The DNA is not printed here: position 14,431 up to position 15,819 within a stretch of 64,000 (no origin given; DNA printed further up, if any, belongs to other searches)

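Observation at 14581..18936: Orphan three-ORF membrane-toxin / immunity-like cassette wedged between ubiD-reductase and hemCDXY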

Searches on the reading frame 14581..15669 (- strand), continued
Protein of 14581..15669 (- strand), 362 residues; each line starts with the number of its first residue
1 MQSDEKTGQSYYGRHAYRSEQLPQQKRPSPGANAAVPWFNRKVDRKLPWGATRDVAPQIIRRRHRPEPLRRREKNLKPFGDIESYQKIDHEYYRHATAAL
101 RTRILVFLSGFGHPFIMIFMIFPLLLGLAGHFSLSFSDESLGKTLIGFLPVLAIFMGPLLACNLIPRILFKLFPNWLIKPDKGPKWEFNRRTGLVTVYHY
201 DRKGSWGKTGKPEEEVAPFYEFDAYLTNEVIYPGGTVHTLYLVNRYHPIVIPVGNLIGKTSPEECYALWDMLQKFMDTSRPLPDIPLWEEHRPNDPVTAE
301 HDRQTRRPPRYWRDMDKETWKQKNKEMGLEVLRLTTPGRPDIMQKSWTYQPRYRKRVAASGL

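Call 61: fold_search(model_id=the predicted structure, library=pdb)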
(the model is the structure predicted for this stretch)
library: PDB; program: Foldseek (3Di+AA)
matches with E <= 10: 222; with E <= 0.001: 0
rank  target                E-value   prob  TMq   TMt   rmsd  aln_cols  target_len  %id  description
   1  7z4w_A                2.9e-01  0.04  0.10  0.08  20.6       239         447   12  gp6/gp15/gp16 connector complex of bacteriophage SPP1 (released 2022-11-30)
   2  2f1m_A                5.1e-01  0.11  0.15  0.22  17.1       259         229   10  Conformational flexibility in the multidrug efflux system protein AcrA (released 2006-03-21)
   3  2f1m_C                7.5e-01  0.12  0.17  0.23  18.0       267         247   10  Conformational flexibility in the multidrug efflux system protein AcrA (released 2006-03-21)
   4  2f1m_D                1.0e+00  0.11  0.16  0.23  16.5       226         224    7  Conformational flexibility in the multidrug efflux system protein AcrA (released 2006-03-21)
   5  3v2u_B                2.0e+00  0.02  0.09  0.08  18.9       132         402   11  Crystal structure of the yeast GAL regulon complex of the repressor, Gal80p, and the transducer, Gal3p, with galactose (released 2012-02-08)
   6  6v70                  2.4e+00  0.21  0.07  0.12   3.5        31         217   16  Crystal Structure of Metallo Beta Lactamase from Hirschia baltica with Cadmium in the Active Site (released 2019-12-25)
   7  3fgb_B                2.4e+00  0.05  0.09  0.09  11.5       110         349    9  Crystal structure of the Q89ZH8_BACTN protein from Bacteroides thetaiotaomicron. Northeast Structural Genomics Consort (released 2008-12-23)
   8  5uwb_A                2.6e+00  0.04  0.12  0.19  20.0       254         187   10  Re-refined 4FCZ: lipid-bound crystal structure of toluene-tolerance protein from Pseudomonas putida (released 2017-04-19)
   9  4guz_A                2.8e+00  0.01  0.07  0.09  19.1       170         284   11  Structure of the arylamine N-acetyltransferase from Mycobacterium abscessus (released 2013-10-23)
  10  8ah9                  3.0e+00  0.06  0.08  0.19   7.8        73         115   14  De novo retro-aldolase RAbetaB-16.1 (released 2023-08-16)
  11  8oih_AAA              3.1e+00  0.03  0.07  0.08  21.1       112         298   10  Crystal structure of the cysteine-rich Gallus gallus urate oxidase in complex with the 8-azaxanthine inhibitor under (released 2024-01-17)
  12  9tdu_B                3.1e+00  0.03  0.09  0.07  12.7        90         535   17  Structure of Fructofuranosidase from Purpureocilum lilacinum (released 2026-02-11)
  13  3d9w_C                3.1e+00  0.02  0.06  0.08  15.1       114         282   13  Crystal Structure Analysis of Nocardia farcinica Arylamine N-acetyltransferase (released 2008-09-02)
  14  6v5m                  3.3e+00  0.16  0.07  0.12   3.5        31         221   16  Crystal Structure of Metallo Beta Lactamase from Hirschia baltica in Complex with Succinate (released 2019-12-25)
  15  6lyf_C                3.3e+00  0.05  0.09  0.13   8.9        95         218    7  Crystal structure of the mouse endonuclease EndoG(H138A/Se-Met) (released 2020-08-12)
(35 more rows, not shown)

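Call 63: find_encoding_contigs(protein=P0069, flank=10000, max_places=2)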
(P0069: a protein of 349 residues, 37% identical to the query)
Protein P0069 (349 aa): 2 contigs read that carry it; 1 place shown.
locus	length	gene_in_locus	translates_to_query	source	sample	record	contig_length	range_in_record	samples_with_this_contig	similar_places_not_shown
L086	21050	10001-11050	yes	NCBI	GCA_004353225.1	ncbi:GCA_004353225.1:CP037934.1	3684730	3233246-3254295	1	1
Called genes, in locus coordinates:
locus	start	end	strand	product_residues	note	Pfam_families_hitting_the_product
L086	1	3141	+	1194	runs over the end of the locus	PF14331:IcmF-related_N, PF06761:IcmF-related, PF21070:IcmF_helical (weak), PF06744:IcmF_C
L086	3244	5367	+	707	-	PF05954:Phage_GPD, PF04717:Phage_base_V, PF22178:Gp5_trimer_C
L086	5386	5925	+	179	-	PF13503:DUF4123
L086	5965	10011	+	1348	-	-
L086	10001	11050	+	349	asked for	-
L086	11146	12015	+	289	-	-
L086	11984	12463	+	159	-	-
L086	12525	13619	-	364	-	PF13453:Zn_ribbon_TFIIB (weak), PF01694:Rhomboid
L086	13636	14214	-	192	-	PF02632:BioY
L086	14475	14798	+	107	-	PF00085:Thioredoxin, PF00578:AhpC-TSA, PF08534:Redoxin (weak), PF13098:Thioredoxin_2, PF13905:Thioredoxin_8 (weak)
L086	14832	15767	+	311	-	PF00126:HTH_1, PF03466:LysR_substrate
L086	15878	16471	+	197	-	PF00440:TetR_N, PF16925:TetR_C_13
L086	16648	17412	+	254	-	PF00069:Pkinase (weak)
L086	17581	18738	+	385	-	PF00465:Fe-ADH, PF13685:Fe-ADH_2, PF25137:ADH_Fe_C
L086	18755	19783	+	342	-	PF16884:ADH_N_2, PF00107:ADH_zinc_N, PF13602:ADH_zinc_N_2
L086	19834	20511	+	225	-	PF01965:DJ-1_PfpI, PF17124:ThiJ_like (weak)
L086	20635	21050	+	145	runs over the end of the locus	PF11071:Nuc_deoxyri_tr3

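Call 73: search_solved_structures(query=A4, max_evalue=1, show_alignments=3)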
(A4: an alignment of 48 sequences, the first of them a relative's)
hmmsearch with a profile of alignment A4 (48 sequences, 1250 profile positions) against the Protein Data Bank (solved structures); distinct sequences matched with E-value up to 1: 0.

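Call 77: find_encoding_contigs(protein=window:14581-15669:-, flank=10000, max_places=4)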
Protein window:14581-15669:- (362 aa): 10 contigs read that carry it; 4 places shown.
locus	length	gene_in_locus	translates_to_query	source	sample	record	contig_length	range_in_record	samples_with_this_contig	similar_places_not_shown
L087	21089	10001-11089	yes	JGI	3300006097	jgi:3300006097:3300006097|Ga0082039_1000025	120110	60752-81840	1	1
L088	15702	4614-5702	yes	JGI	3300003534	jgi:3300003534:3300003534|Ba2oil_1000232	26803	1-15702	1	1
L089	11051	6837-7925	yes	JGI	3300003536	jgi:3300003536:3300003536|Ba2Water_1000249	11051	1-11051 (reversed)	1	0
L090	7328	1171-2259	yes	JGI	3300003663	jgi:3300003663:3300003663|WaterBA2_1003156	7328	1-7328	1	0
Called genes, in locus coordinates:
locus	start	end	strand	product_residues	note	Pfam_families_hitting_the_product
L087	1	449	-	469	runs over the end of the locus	PF00206:Lyase_1, PF14698:ASL_C2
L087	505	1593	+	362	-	PF06580:His_kinase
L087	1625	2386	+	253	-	PF00072:Response_reg, PF04397:LytTR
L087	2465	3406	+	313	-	PF01379:Porphobil_deam, PF03900:Porphobil_deamC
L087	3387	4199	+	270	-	PF02602:HEM4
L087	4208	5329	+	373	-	PF04375:HemX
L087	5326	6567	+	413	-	PF07219:HemY_N, PF13428:TPR_14 (faint), PF13432:TPR_16 (faint), PF14559:TPR_19 (faint)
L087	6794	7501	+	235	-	-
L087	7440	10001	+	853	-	-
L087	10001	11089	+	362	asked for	-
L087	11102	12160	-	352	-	PF00111:Fer2, PF00970:FAD_binding_6 (weak), PF00175:NAD_binding_1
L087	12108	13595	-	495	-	PF20695:UbiD_N, PF01977:UbiD, PF20696:UbiD_C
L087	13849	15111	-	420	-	PF07498:Rho_N, PF07497:Rho_RNA_bind, PF00006:ATP-synt_ab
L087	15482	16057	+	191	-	PF00994:MoCF_biosynth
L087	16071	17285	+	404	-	PF03453:MoeA_N, PF00994:MoCF_biosynth, PF03454:MoeA_C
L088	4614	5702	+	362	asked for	-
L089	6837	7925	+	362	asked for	-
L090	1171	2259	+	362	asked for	-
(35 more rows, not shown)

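Call 83: search_protein_families(library=padloc, proteins=[window:14581-15669:-], max_evalue=0.01)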
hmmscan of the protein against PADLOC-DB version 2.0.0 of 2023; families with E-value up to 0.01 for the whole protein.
window:14581-15669:- (362 aa): 0 families
